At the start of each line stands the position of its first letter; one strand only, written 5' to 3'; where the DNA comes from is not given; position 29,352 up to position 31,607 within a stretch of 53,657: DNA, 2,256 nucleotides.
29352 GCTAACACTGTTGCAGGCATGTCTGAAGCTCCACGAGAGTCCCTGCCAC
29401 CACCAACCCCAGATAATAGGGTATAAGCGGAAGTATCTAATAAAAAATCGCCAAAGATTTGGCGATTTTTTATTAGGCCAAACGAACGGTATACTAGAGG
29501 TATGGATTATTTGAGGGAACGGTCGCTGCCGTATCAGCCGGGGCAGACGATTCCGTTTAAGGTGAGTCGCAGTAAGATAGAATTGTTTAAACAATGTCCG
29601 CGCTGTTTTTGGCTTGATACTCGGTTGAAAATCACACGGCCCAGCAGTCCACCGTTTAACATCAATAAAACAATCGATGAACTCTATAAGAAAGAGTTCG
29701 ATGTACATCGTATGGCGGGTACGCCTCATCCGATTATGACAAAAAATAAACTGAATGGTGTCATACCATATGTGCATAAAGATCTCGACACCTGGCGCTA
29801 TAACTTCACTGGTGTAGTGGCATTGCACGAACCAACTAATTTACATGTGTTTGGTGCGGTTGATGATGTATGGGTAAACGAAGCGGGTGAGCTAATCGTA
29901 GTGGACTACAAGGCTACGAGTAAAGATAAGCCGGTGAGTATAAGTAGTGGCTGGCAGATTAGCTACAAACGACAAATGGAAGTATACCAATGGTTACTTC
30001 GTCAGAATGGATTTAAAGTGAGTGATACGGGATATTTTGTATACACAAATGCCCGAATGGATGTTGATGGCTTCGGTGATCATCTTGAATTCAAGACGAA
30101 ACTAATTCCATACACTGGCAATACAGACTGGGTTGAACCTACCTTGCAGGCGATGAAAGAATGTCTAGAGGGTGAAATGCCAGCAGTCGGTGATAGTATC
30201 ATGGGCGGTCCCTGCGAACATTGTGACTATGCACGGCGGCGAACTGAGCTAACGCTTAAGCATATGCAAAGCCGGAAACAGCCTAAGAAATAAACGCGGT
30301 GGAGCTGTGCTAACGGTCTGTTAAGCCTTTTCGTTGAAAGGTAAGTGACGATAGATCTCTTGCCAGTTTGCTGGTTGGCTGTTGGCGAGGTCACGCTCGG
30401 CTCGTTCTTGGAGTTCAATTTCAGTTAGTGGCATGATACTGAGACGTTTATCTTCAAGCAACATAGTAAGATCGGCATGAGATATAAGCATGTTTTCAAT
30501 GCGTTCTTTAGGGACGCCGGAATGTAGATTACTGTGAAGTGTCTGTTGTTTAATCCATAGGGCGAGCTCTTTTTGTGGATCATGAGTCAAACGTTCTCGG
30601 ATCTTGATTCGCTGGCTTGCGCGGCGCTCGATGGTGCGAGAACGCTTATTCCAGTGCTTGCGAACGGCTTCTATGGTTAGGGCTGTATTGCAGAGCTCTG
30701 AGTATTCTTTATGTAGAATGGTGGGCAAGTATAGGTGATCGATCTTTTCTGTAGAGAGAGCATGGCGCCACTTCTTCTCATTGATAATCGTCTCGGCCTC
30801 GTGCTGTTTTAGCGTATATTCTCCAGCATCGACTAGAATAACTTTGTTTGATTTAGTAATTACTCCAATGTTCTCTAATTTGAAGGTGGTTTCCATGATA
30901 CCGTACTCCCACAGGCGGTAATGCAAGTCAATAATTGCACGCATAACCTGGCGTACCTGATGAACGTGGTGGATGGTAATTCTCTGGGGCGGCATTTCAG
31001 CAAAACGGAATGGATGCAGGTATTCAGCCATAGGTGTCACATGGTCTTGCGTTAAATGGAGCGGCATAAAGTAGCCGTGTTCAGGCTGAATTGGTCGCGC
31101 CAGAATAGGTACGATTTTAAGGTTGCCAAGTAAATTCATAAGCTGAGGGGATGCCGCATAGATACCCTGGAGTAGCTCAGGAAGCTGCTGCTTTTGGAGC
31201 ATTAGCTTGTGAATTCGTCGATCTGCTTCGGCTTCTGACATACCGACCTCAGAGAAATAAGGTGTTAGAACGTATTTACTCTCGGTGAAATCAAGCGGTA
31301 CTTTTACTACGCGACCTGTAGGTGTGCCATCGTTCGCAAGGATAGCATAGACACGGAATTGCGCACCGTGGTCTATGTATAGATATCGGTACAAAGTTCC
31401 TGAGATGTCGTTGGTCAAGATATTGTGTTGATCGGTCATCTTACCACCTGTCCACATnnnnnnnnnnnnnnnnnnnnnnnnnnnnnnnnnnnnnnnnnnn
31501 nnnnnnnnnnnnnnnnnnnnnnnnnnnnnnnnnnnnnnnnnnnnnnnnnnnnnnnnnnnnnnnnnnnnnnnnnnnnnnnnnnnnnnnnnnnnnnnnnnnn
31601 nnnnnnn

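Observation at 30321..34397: Translationally coupled four-gene operon of duplicated pairs of uncharacterised kinase-like paralogs (B2-A2-B1-A1)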

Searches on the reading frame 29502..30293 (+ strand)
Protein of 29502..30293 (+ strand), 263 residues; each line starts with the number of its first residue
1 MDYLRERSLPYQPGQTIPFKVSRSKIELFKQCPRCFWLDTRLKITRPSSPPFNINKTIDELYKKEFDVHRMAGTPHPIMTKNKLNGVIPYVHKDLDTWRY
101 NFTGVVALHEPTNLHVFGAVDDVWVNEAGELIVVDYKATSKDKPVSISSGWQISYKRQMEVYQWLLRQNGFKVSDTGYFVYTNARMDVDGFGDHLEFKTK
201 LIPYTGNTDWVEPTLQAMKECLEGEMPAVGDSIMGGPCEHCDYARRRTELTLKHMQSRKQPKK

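Call 3: search_protein_families(library=pfam, proteins=[window:29502-30293:+], max_evalue=10)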
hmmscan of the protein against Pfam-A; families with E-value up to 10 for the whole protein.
window:29502-30293:+ (263 aa): 4 families
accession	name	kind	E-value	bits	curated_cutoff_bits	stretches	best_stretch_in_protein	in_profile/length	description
PF12705.13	PDDEXK_1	-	2.3e-12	47.8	22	2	114-245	122-244/247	PD-(D/E)XK nuclease superfamily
PF01930.23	Cas_Cas4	-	0.00091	19.8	22.7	1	122-243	57-154/160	Domain of unknown function DUF83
PF16565.11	MIT_C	-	0.21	11.9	25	1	133-174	85-124/142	Phospholipase D-like domain at C-terminus of MIT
PF24453.1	DUF7569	-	0.39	11.2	27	1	16-37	21-44/70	Family of unknown function (DUF7569)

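Call 4: search_protein_families(library=ncbifam, proteins=[window:29502-30293:+], max_evalue=10)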
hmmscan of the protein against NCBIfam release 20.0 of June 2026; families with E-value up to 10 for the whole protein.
window:29502-30293:+ (263 aa): 2 families
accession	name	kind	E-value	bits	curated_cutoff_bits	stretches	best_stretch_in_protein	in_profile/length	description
TIGR00372.1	cas4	equivalog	1.4e-08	34.8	65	1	120-188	71-131/180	CRISPR-associated protein Cas4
TIGR02784.1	addA_alphas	equivalog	0.0004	18.9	860.75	1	110-168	1061-1116/1138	double-strand break repair helicase AddA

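Call 5: search_protein_families(library=padloc, proteins=[window:29502-30293:+], max_evalue=10)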
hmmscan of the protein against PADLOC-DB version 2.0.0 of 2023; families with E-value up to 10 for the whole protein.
window:29502-30293:+ (263 aa): 10 families
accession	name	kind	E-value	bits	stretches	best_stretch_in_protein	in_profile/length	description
PDLC01447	Cas4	-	5.7e-11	41.1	1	21-244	5-154/161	"CAS-I,CAS-II,CAS-III,CAS-IV,CAS-V,CAS-VI; acquisition_associated"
PDLC00943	Cas4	-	3.7e-09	34.8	2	120-188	71-131/180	CRISPR-associated protein Cas4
PDLC01250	Cas4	-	2.7e-08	32.3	1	26-186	6-120/168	"CAS-I,CAS-II,CAS-III,CAS-IV,CAS-V,CAS-VI; acquisition_associated"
PDLC02085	Cas4a2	-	5.7e-07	28.1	1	132-245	72-159/166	-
PDLC00944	Cas4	-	4.6e-06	24.9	1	116-243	66-172/177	Cas4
PDLC02087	Cas4b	-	1.1e-05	23.6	1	112-186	70-138/189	-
PDLC01747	Cas1g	-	1.6e-05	21.7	1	112-189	59-132/523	-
PDLC01611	Cas4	-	0.0004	18.7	1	124-244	58-153/158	"CAS-I,CAS-II,CAS-III,CAS-IV,CAS-V,CAS-VI; acquisition_associated"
PDLC04463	PDC-M15B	-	0.0039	15.4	1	171-215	95-142/207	-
PDLC02508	BrxL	-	0.042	10.1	1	135-176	637-678/698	BrxL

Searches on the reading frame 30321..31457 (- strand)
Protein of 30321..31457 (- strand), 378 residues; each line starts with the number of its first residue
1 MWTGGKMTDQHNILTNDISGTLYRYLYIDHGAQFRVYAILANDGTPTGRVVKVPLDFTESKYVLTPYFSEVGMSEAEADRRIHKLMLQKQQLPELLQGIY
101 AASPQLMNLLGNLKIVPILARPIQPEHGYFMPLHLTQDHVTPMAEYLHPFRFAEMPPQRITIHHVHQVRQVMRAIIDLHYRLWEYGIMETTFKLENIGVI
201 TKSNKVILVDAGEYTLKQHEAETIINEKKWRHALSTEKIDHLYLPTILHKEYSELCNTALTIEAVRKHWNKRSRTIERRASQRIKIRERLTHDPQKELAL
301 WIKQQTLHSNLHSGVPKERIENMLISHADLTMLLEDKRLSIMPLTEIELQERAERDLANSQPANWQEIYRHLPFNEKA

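Call 3: search_protein_families(library=pfam, proteins=[window:30321-31457:-], max_evalue=10)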
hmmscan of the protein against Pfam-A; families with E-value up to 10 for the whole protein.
window:30321-31457:- (378 aa): 1 family
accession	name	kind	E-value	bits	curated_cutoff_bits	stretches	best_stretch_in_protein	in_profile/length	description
PF18653.6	Arcadin_1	-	0.16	12.4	25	1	46-97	16-67/111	Arcadin 1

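Call 4: search_protein_families(library=ncbifam, proteins=[window:30321-31457:-], max_evalue=10)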
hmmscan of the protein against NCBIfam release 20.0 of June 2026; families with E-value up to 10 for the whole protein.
window:30321-31457:- (378 aa): 0 families

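Call 5: search_protein_families(library=padloc, proteins=[window:30321-31457:-], max_evalue=10)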
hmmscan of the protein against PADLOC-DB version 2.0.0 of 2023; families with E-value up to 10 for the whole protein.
window:30321-31457:- (378 aa): 0 families

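Call 9: search_solved_structures(query=A1, max_evalue=10)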
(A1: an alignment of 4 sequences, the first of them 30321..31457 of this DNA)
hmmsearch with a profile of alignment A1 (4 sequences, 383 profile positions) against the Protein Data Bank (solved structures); distinct sequences matched with E-value up to 10: 0.

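Call 82: search_protein_families(library=phrogs, proteins=[window:30321-31439:-], max_evalue=0.01)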
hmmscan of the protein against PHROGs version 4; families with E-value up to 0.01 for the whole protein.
window:30321-31439:- (372 aa): 0 families
